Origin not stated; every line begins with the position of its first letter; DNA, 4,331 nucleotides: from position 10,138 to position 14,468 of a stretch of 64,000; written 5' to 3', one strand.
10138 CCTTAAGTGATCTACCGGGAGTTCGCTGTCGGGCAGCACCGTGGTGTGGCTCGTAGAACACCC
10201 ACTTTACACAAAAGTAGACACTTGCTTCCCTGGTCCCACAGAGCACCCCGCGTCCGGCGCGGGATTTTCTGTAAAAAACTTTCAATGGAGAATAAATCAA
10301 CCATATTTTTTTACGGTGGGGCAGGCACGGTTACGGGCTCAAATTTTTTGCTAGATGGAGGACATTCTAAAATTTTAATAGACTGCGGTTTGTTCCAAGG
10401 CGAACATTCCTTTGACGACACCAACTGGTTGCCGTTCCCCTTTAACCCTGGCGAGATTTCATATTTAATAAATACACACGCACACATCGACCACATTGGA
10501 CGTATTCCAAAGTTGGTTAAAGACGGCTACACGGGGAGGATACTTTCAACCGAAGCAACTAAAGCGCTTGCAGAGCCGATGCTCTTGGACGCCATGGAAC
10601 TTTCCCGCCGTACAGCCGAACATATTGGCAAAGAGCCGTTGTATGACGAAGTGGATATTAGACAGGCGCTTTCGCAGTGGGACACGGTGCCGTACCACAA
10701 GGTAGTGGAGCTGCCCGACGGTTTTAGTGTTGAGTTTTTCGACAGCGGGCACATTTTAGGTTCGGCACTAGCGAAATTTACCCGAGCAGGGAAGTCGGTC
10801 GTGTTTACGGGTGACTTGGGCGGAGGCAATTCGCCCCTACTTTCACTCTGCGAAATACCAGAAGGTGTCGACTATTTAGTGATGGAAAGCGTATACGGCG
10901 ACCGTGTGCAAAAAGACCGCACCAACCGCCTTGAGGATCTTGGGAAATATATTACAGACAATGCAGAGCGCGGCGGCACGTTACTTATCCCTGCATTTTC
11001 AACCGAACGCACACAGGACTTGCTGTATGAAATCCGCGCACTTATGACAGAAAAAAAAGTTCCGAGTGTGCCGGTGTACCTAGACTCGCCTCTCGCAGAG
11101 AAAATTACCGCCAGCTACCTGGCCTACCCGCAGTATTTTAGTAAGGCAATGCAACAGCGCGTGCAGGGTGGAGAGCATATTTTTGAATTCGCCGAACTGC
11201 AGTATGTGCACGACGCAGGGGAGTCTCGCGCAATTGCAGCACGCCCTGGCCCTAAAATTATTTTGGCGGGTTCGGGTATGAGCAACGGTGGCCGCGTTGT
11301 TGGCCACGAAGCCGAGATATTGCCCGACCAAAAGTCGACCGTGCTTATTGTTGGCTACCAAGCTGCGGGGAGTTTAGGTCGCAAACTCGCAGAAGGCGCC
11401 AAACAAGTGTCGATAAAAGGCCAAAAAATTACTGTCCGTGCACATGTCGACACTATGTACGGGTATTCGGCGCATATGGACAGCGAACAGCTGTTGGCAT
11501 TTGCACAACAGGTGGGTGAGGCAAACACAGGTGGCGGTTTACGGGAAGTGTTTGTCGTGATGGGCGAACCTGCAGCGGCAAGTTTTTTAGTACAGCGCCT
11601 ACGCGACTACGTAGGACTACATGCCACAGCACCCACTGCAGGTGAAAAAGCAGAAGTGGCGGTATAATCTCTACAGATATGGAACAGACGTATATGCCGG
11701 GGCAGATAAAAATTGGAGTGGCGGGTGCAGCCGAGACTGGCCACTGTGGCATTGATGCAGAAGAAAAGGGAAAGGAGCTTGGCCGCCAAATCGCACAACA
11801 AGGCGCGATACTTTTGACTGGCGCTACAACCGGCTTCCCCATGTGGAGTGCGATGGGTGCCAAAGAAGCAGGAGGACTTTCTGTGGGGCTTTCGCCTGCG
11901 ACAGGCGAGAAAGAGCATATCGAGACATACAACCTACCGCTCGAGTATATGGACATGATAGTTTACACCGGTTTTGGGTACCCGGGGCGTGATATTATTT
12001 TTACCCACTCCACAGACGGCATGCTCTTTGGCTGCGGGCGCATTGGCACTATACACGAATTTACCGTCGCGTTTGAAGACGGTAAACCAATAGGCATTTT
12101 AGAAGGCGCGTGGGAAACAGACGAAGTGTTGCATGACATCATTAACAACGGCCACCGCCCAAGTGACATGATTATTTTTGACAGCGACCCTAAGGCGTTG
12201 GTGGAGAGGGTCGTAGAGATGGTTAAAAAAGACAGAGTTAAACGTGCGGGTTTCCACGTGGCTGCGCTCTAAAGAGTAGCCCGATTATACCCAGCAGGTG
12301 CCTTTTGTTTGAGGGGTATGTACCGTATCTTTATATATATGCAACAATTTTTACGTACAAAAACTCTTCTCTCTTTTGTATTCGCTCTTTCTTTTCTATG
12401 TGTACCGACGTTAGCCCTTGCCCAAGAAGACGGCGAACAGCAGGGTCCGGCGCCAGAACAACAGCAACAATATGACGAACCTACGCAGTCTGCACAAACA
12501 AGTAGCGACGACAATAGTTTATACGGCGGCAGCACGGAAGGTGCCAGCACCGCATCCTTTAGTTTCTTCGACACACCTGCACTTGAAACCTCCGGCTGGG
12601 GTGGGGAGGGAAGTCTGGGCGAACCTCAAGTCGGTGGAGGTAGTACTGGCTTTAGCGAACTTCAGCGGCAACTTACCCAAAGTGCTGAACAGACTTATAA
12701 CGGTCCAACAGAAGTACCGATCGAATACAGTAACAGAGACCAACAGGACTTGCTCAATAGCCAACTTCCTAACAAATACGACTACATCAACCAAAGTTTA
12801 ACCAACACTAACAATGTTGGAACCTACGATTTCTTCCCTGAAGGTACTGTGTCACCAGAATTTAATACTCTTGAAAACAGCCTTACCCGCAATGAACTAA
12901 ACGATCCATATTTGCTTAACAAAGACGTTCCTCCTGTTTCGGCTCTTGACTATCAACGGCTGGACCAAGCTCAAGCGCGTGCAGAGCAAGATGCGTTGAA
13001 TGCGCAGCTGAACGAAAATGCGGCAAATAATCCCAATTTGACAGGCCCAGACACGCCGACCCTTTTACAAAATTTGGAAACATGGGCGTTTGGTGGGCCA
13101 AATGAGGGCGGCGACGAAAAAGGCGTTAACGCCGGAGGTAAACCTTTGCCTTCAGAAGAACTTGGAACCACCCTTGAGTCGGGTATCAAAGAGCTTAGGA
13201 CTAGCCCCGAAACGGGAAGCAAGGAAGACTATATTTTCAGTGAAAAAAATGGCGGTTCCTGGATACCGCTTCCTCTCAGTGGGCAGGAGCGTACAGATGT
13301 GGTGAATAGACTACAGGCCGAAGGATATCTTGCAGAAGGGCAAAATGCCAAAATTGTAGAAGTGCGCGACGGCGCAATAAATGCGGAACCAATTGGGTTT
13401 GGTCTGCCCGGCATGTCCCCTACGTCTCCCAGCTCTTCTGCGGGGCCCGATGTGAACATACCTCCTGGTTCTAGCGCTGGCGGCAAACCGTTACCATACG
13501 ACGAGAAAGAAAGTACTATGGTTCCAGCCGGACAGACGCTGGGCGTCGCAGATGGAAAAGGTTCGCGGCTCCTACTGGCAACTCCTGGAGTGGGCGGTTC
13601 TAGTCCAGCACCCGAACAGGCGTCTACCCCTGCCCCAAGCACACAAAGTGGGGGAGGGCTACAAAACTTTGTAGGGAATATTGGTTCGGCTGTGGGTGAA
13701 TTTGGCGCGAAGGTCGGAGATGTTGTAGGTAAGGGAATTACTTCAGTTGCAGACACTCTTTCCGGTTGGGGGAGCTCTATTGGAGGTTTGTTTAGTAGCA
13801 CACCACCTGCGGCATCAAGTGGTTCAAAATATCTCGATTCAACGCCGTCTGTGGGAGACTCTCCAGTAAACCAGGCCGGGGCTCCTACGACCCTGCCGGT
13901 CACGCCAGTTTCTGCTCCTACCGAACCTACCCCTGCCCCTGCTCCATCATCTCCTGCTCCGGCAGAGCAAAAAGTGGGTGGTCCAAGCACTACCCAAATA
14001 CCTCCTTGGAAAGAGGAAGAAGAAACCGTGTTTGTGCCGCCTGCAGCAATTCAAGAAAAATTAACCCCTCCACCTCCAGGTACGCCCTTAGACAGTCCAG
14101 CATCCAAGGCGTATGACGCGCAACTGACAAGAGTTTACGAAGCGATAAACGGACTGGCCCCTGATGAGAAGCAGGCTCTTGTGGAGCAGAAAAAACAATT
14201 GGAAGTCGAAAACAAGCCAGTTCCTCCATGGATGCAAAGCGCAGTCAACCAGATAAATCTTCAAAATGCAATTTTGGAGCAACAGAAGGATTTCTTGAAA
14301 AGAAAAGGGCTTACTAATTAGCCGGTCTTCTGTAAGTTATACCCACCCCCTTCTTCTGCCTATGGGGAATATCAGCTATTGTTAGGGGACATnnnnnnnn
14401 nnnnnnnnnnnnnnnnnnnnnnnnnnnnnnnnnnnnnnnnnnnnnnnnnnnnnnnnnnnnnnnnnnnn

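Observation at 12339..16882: Tandem pair of giant, paralogous, secreted low-complexity proteins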

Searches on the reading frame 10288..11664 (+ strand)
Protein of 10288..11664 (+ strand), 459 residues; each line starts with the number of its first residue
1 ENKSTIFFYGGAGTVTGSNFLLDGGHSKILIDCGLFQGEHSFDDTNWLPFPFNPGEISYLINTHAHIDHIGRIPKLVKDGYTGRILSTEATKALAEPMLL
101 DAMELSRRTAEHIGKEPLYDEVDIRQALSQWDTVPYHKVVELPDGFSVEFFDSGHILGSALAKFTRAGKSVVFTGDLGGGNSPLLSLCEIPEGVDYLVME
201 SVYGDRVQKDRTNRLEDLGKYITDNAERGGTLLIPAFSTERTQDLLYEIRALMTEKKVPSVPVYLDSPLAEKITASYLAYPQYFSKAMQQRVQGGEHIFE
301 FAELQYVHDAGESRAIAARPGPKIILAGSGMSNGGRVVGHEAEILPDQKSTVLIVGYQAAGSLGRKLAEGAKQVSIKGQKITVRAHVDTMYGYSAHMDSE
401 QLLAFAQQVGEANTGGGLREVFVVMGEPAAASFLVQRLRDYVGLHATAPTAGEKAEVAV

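Call 4: search_protein_families(library=pfam, proteins=[window:10288-11664:+], max_evalue=1)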
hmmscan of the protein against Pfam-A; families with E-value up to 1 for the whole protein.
window:10288-11664:+ (459 aa): 5 families
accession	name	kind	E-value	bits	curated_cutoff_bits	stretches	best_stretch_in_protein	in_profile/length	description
PF10996.14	Beta-Casp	-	1.6e-33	116.2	27.7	1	242-367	1-120/120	Beta-Casp domain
PF00753.33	Lactamase_B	-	5.3e-10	40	22.7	1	16-182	5-155/196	Metallo-beta-lactamase superfamily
PF07521.17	RMMBL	-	4.7e-08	33.3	21.6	1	381-449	2-63/63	Zn-dependent metallo-hydrolase RNA specificity domain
PF16661.11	Lactamase_B_6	-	2.1e-07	30.9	27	1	25-174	5-159/193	Metallo-beta-lactamase superfamily domain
PF12706.13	Lactamase_B_2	-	0.0001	22.4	27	1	28-181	2-147/200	Beta-lactamase superfamily domain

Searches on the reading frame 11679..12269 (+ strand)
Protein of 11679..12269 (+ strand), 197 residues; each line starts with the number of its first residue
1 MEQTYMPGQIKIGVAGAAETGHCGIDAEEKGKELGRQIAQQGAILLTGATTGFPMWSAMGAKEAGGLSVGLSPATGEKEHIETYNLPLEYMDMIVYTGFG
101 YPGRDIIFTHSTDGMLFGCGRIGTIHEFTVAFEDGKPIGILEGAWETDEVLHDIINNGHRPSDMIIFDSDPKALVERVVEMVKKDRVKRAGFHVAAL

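Call 4: search_protein_families(library=pfam, proteins=[window:11679-12269:+], max_evalue=1)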
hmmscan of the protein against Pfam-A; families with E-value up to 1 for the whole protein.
window:11679-12269:+ (197 aa): 2 families
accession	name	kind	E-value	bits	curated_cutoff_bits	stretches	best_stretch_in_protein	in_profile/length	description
PF18306.6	LDcluster4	-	4.3e-32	111.2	26.3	1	10-174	2-150/151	SLOG cluster4 family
PF04008.19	Adenosine_kin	-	0.2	11.8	25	1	120-184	69-132/154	Adenosine specific kinase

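Call 30: find_related_loci(query=window:11679-12269:+, collection=genome_contigs, flank=10000)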
Query window:11679-12269:+ (197 aa) in genome_contigs; peptide patterns used: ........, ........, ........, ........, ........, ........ (x = any residue, [..] = any of these).
49 stretches matched a pattern; 22 encode a relative of the query (tblastn E <= 1e-3); 21 distinct loci.
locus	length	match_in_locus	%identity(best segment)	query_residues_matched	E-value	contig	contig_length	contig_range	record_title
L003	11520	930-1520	98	1-197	6e-131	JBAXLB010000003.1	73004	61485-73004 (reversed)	MAG: Candidatus Adlerbacteria bacterium isolate ELA416 MAG416_3, whole genome shotgun sequence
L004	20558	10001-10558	79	9-194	3e-105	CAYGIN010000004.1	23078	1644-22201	MAG TPA_asm: uncultured Candidatus Saccharibacteria bacterium isolate ERP113451_co1_187 genome assembly, contig: NODE_25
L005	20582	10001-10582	77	1-194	9e-105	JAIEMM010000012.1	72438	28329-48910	MAG: Patescibacteria group bacterium isolate co.spades.CONCOCT.2.5kb_058 c_000000000013, whole genome shotgun sequence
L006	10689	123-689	76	9-197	5e-100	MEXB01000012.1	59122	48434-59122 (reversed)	MAG: Candidatus Adlerbacteria bacterium RIFOXYC1_FULL_48_26 rifoxyc1_full_scaffold_389, whole genome shotgun sequence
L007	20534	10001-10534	79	9-186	9e-100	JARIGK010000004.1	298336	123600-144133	MAG: Candidatus Adlerbacteria bacterium isolate CullarsAll.DT.02 k141_615791, whole genome shotgun sequence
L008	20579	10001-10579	71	2-196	2e-98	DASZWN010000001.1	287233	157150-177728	MAG TPA_asm: Candidatus Paceibacterota bacterium isolate SMAG_U6158 k141_692438, whole genome shotgun sequence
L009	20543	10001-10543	76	9-189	1e-96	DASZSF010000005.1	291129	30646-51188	MAG TPA_asm: Candidatus Paceibacterota bacterium isolate SMAG_U6043 k141_12815, whole genome shotgun sequence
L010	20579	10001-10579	72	1-193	1e-96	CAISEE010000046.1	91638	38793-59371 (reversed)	Candidatus Adlerbacteria bacterium isolate C24_bin-2304 genome assembly, contig: bin-2304:46/56, whole genome shotgun se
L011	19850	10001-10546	74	9-190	9e-96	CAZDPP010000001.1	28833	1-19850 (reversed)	MAG TPA_asm: uncultured Candidatus Saccharibacteria bacterium isolate SRP278252_co2_802 genome assembly, contig: NODE_31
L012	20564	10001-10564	71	9-196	2e-92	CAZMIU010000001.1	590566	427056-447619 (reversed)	MAG TPA_asm: uncultured Candidatus Saccharibacteria bacterium isolate SRP292972_co1_74 genome assembly, contig: NODE_16_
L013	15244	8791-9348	70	1-186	2e-91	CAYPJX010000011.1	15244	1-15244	MAG TPA_asm: uncultured Candidatus Saccharibacteria bacterium isolate SRP286056_co2_22 genome assembly, contig: NODE_621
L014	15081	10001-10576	69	9-196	7e-91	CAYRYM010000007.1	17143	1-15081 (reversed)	MAG TPA_asm: uncultured Candidatus Saccharibacteria bacterium isolate SRP286056_co2_21 genome assembly, contig: NODE_515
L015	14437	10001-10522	67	9-182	4e-82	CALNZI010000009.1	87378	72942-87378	MAG: Candidatus Paceibacterota bacterium isolate LOGT_bin.0037 genome assembly, contig: contig_37414, whole genome shotg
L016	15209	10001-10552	63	9-192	1e-78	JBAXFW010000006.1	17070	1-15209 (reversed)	MAG: bacterium isolate ELA281 MAG281_6, whole genome shotgun sequence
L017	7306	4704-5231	65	9-184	2e-77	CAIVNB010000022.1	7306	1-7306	uncultured bacterium isolate AlinenLipids_bin-5200 genome assembly, contig: bin-5200:22/88, whole genome shotgun sequenc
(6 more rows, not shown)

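Call 50: search_protein_families(library=ncbifam, proteins=[L007:14660-16792:+], max_evalue=1)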
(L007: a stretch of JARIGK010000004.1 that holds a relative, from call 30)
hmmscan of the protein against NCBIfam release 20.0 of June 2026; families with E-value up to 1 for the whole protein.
L007:14660-16792:+ (711 aa): 0 families

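Call 51: search_protein_families(library=phrogs, proteins=[L007:14660-16792:+], max_evalue=1)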
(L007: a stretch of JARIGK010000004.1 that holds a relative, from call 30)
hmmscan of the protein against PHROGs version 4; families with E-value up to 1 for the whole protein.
L007:14660-16792:+ (711 aa): 0 families

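Call 52: search_protein_families(library=pfam, proteins=[L007:14660-16792:+, L007:13276-14655:+], max_evalue=1)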
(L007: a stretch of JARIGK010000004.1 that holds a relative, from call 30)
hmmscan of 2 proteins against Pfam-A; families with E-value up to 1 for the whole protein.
L007:14660-16792:+ (711 aa): 0 families

L007:13276-14655:+ (460 aa): 0 families

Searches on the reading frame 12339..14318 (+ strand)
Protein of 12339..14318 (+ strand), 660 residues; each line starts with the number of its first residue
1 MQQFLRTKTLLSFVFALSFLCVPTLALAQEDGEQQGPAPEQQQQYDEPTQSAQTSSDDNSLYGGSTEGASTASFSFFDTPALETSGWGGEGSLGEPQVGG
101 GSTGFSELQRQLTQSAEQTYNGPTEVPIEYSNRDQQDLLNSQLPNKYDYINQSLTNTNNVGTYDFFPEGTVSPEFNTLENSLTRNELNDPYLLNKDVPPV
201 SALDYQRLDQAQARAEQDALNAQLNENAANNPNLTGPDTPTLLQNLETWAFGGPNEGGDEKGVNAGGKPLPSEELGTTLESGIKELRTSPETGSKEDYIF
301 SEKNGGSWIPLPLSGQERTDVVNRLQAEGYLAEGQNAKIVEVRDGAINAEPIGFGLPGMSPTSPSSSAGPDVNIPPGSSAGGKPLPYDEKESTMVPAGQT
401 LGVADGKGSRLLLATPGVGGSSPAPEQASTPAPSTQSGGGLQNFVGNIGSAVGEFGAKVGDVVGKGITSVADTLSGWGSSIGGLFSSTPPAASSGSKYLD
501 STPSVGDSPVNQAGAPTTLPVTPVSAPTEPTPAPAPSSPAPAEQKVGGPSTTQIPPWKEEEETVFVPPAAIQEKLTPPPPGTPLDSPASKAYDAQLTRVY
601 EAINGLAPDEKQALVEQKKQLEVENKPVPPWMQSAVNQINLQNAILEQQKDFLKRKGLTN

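Call 4: search_protein_families(library=pfam, proteins=[window:12339-14318:+], max_evalue=1)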
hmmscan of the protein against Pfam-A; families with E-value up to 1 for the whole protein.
window:12339-14318:+ (660 aa): 0 families

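Call 9: find_homologous_proteins(query=window:12339-14318:+)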
Query window:12339-14318:+ (660 aa): 3 proteins with E <= 0.001 among 8000 candidates.
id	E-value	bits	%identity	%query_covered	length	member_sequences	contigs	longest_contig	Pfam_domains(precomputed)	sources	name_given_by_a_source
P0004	0.0e+0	1452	100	100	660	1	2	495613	-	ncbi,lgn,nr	ncbi:MAG: hypothetical protein NT019_01890 [Candidatus Adlerbacteria bacterium]|nr:hypothetical prot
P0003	7.3e-142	492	55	85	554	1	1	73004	-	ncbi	ncbi:MAG: hypothetical protein WCK46_02300 [Candidatus Adlerbacteria bacterium]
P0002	1.2e-25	108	30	52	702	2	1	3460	-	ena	-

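Call 50: search_protein_families(library=ncbifam, proteins=[window:12339-14318:+], max_evalue=1)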
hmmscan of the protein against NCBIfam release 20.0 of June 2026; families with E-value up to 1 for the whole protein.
window:12339-14318:+ (660 aa): 0 families

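Call 51: search_protein_families(library=phrogs, proteins=[window:12339-14318:+], max_evalue=1)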
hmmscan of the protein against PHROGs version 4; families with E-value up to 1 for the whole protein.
window:12339-14318:+ (660 aa): 0 families

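Call 54: search_solved_structures(query=window:12339-14318:+, max_evalue=1)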
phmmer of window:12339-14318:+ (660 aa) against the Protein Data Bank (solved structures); distinct sequences matched with E-value up to 1: 0.

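Call 78: search_dna_similar(query=window:12339-14318:+, collection=phages, mode=protein, max_evalue=0.001, max_rows=10)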
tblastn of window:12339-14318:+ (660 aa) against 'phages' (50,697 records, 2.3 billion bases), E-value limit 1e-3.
No match.

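Call 91: search_protein_families(library=padloc, proteins=[window:12339-14318:+], max_evalue=1)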
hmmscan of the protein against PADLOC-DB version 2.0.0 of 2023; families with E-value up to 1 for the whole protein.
window:12339-14318:+ (660 aa): 0 families

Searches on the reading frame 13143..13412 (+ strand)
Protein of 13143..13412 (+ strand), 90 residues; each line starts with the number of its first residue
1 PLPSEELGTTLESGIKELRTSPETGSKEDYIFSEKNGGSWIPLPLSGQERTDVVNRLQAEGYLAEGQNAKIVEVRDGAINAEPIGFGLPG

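Call 64: predict_structure(alignment_id=A5)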
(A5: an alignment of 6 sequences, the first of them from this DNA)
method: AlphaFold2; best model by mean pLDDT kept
length: 90 residues; sequences in the alignment: 6
mean_pLDDT: 71.0   pTM: 0.58
mean pLDDT of the five models: 71.0, 69.6, 64.9, 64.4, 64.3
residues with pLDDT >= 90: 0; 70-90: 59; 50-70: 24; < 50: 7
segments of 3 or more residues with pLDDT < 50: 1-3, 87-90
pLDDT, mean of each block of 10 residues (from residue 1): 61 82 67 77 74 78 66 77 55
secondary structure, 60 per line:
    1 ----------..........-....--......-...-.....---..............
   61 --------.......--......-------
elements in order: H11-20 H22-25 E28-33 E39-43 H47-60 E69-75 E78-83

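Call 70: fold_search(model_id=the predicted structure, library=viral)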
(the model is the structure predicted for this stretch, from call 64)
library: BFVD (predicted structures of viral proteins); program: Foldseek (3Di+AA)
matches with E <= 10: 698; with E <= 0.001: 0
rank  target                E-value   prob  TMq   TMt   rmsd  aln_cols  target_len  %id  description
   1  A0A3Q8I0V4            4.2e-02  0.41  0.29  0.22  12.0       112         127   11  (no name in the UniProt tables at hand)
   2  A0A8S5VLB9            8.2e-02  0.97  0.51  0.43   4.0        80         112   14  Uncharacterized protein [Ackermannviridae sp.]
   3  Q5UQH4                1.6e-01  0.13  0.23  0.09  15.9       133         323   15  Uncharacterized protein L823 [Acanthamoeba polyphaga mimivirus]
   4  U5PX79                2.0e-01  0.93  0.45  0.59   2.8        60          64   13  Uncharacterized protein [Bacillus phage CampHawk]
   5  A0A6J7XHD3            2.0e-01  0.85  0.47  0.51   4.0        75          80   12  Uncharacterized protein [uncultured Caudovirales phage]
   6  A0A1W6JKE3            2.0e-01  0.57  0.36  0.42   4.8        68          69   20  Uncharacterized protein [Lactococcus phage AM4]
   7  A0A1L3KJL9            2.3e-01  0.51  0.36  0.23   7.3        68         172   12  (no name in the UniProt tables at hand)
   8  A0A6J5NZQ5            2.3e-01  0.16  0.27  0.24  11.3        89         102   10  Uncharacterized protein [uncultured Caudovirales phage]
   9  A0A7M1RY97            2.4e-01  0.63  0.43  0.39   5.8        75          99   19  Uncharacterized protein [uncultured phage cr116_1]
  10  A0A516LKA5            2.5e-01  0.69  0.44  0.50   5.0        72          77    8  (no name in the UniProt tables at hand)
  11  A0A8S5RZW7            2.5e-01  0.47  0.40  0.31  11.0        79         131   13  Uncharacterized protein [Myoviridae sp. ctNQV2]
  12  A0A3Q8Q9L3            3.0e-01  0.72  0.43  0.40   4.4        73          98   16  (no name in the UniProt tables at hand)
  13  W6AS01                3.0e-01  0.10  0.20  0.11  12.6        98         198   13  Uncharacterized protein [Erwinia phage Ea35-70]
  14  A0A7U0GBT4            3.2e-01  0.66  0.42  0.34   3.9        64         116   20  Uncharacterized protein [Klebsiella phage vB_KpM_FBKp24]
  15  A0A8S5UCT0            3.2e-01  0.28  0.30  0.10  10.7        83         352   12  Uncharacterized protein [Siphoviridae sp. ctgN495]
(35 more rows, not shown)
